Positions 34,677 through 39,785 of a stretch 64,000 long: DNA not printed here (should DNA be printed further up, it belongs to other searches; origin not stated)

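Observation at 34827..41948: Giant methyltransferase-helicase fusion (DarB-like) with two co-oriented unknown genes: a candidate anti-restriction or defence module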

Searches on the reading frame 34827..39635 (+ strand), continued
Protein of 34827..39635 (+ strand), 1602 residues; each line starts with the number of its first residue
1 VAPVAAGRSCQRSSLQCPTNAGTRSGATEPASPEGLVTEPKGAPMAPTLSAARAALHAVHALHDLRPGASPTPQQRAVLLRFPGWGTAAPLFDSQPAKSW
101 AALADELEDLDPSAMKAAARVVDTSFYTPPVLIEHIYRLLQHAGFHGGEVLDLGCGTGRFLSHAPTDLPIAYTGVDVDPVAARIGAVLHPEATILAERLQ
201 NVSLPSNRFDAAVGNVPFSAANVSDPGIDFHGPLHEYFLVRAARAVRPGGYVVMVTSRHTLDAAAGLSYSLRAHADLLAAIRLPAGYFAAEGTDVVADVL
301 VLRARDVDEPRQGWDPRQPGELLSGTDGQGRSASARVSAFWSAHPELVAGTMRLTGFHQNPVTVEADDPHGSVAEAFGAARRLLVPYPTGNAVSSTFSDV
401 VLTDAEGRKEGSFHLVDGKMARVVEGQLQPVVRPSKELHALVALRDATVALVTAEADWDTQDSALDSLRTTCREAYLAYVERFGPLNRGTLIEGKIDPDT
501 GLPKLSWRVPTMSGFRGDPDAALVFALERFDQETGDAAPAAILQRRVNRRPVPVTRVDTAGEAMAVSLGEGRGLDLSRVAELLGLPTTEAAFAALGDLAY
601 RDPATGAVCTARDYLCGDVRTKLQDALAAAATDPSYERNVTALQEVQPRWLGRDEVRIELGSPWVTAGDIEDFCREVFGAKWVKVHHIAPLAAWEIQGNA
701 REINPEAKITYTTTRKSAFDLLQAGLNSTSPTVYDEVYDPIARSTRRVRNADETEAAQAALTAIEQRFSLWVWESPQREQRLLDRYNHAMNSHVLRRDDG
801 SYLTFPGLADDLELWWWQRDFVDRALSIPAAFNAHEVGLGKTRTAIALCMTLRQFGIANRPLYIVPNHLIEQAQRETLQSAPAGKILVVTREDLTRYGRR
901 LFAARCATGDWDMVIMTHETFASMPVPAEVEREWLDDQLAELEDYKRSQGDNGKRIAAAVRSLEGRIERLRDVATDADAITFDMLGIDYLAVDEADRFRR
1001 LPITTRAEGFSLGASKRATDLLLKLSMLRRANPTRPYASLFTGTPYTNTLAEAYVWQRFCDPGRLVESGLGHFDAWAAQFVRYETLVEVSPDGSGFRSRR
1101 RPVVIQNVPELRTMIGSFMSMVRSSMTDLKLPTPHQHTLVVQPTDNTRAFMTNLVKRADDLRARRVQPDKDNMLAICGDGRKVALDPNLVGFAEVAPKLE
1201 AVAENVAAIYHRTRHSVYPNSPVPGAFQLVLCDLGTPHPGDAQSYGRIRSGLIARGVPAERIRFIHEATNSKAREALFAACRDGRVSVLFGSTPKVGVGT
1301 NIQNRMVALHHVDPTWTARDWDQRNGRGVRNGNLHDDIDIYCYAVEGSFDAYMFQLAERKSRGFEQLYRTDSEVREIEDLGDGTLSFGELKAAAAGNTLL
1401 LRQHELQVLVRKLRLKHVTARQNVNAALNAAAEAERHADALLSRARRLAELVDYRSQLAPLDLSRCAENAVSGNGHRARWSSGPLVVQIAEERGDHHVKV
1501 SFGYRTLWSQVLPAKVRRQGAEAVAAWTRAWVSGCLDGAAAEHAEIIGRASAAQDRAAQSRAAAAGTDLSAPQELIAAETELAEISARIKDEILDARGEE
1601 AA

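Call 103: search_dna_similar(query=window:34959-39635:+, collection=plasmids, mode=protein, max_rows=60, max_evalue=1e-20)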
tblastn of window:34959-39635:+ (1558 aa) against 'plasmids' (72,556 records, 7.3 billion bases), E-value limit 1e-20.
Records with a match: 1369; places in all: 1438; records where one place covers at least 80% of the query: 902.
Best place of each record, by identity: 80-90% 1; 60-80% 7; <60% 1361.
By first word of the organism name: Campylobacter 213; Agrobacterium 165; Rhizobium 85; Rhodococcus 64; Enterococcus 58; Listeria 44; Bradyrhizobium 42; Acetobacter 39; Streptomyces 35; Pseudomonas 31; and 156 more.
By predicted mobility (MOB-suite, as given by PLSDB): conjugative 687; non-mobilizable 430; mobilizable 252.
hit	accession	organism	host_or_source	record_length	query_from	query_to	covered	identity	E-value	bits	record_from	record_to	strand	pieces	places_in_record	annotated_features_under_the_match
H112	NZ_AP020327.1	Mycobacterium avium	-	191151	22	1558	99%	86.1%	0e+0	2575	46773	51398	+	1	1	methyltransferase domain-containing protein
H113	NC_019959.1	Mycobacterium sp. JS623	-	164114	30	1504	95%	61.9%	0e+0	1767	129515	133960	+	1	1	methyltransferase domain-containing protein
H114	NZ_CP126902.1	Mycolicibacterium vanbaalenii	cell culture,soil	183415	30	1504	95%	61.5%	0e+0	1750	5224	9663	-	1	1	methyltransferase domain-containing protein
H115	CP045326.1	Mycobacterium sp. THAF192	pure culture,Surface of a polyethylene ...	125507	30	1498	94%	61.7%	0e+0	1725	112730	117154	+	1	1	Methyltransferase domain protein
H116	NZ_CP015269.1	Mycobacterium intracellulare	cell culture,heated-cooler unit water ...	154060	24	1493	94%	61.3%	0e+0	1676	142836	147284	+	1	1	methyltransferase domain-containing protein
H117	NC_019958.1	Mycobacterium sp. JS623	-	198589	24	1501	95%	61.0%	0e+0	1710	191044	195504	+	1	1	methyltransferase type 11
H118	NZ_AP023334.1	Mycolicibacterium sp. TY66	-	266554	24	1492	94%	61.3%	0e+0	1701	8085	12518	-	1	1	methyltransferase domain-containing protein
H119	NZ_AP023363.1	Mycolicibacterium sp. TY81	-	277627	24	1492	94%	61.3%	0e+0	1701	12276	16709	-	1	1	methyltransferase domain-containing protein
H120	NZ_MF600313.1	Mycolicibacterium sp. CBMA 213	Soil,soil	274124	26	1498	95%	59.8%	0e+0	1659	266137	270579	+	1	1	methyltransferase domain-containing protein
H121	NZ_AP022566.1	Mycolicibacterium alvei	-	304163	24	1502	95%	56.7%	0e+0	1563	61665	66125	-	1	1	methyltransferase domain-containing protein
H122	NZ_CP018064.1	Rhodococcus sp. 2G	cell culture,soil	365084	22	1372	87%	51.7%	0e+0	1289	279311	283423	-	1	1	methyltransferase domain-containing protein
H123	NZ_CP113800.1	Rhodococcus pyridinivorans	sediment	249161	22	1372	87%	51.5%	0e+0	1288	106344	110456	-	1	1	N-6 DNA methylase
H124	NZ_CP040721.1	Rhodococcus pyridinivorans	prokaryote,Quinoline-degrading ...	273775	22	1372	87%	51.5%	0e+0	1288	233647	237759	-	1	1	N-6 DNA methylase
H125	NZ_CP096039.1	Rhodococcus pyridinivorans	cell culture,soil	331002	22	1372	87%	51.1%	0e+0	1280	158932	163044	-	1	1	methyltransferase domain-containing protein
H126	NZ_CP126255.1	Curtobacterium sp. MCSS17_016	-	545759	32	1476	93%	46.7%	0e+0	1194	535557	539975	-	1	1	methyltransferase domain-containing protein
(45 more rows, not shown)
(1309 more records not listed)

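Call 104: get_annotated_region(hit=H116, flank=4000)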
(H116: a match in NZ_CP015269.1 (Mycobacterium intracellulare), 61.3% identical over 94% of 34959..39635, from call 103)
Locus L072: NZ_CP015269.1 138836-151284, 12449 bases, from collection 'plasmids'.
description: Mycobacterium intracellulare subsp. chimaera strain ZUERICH-2 plasmid unnamed 2, complete sequence
organism: Mycobacterium intracellulare (NCBI taxid 222805)
taxonomy: Bacteria; Actinomycetota; Actinomycetes; Mycobacteriales; Mycobacteriaceae; Mycobacterium; Mycobacterium intracellulare
host: -; source: cell culture,heated-cooler unit water tank; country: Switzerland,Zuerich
typing (MOB-suite, as given by PLSDB): non-mobilizable; replicon rep_cluster_244
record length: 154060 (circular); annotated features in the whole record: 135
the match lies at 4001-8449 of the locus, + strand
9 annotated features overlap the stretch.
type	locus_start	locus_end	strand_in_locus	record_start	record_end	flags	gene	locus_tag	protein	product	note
CDS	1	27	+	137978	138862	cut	-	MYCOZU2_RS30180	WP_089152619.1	hypothetical protein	-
CDS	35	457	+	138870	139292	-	-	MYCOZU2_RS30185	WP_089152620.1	hypothetical protein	-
CDS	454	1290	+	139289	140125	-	-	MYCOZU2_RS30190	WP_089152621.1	phosphoadenosine phosphosulfate reductase family protein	-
CDS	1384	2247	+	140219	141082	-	-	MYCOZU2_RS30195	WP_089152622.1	hypothetical protein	-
CDS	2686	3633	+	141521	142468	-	-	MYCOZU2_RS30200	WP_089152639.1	DUF4192 domain-containing protein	-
CDS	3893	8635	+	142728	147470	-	-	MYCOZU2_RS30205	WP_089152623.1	methyltransferase domain-containing protein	-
CDS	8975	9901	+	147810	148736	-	-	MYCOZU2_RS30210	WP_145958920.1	amidoligase enzyme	-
CDS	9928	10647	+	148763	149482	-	-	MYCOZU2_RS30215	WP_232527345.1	glucosamine 6-phosphate synthetase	-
CDS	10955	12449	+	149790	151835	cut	-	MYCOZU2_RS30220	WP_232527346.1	ATP-binding protein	-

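Call 105: get_annotated_region(hit=H113, flank=4000)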
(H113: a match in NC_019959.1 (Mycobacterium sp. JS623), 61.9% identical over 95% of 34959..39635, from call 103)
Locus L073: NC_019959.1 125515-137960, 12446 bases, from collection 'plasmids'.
description: Mycobacterium sp. JS623 plasmid pMYCSM03, complete sequence
organism: Mycobacterium sp. JS623 (NCBI taxid 212767)
taxonomy: Bacteria; Actinomycetota; Actinomycetes; Mycobacteriales; Mycobacteriaceae; Mycobacterium; Mycobacterium sp. JS623
host: -; source: -; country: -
typing (MOB-suite, as given by PLSDB): non-mobilizable; replicon rep_cluster_245
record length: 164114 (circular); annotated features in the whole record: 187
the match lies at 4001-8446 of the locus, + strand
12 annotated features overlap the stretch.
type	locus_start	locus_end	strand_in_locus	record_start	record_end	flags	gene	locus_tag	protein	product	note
CDS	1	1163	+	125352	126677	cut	-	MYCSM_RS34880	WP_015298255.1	AAA family ATPase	-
CDS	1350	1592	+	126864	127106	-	-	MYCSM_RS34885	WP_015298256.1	hypothetical protein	-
CDS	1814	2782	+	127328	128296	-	-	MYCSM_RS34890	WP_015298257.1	DUF4192 domain-containing protein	-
CDS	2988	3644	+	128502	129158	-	-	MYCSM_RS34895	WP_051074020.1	hypothetical protein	-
CDS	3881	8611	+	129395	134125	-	-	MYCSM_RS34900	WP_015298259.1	methyltransferase domain-containing protein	-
CDS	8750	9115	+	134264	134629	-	-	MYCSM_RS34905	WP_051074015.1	hypothetical protein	-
CDS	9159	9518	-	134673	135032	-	-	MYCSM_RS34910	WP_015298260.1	hypothetical protein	-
CDS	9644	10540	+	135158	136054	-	-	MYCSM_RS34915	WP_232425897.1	hypothetical protein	-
CDS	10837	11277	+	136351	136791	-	-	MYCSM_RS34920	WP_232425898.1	hypothetical protein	-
CDS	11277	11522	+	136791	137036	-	-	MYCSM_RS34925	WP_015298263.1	hypothetical protein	-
CDS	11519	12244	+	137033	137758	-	-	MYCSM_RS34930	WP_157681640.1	hypothetical protein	-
CDS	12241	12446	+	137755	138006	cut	-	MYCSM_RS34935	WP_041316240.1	hypothetical protein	-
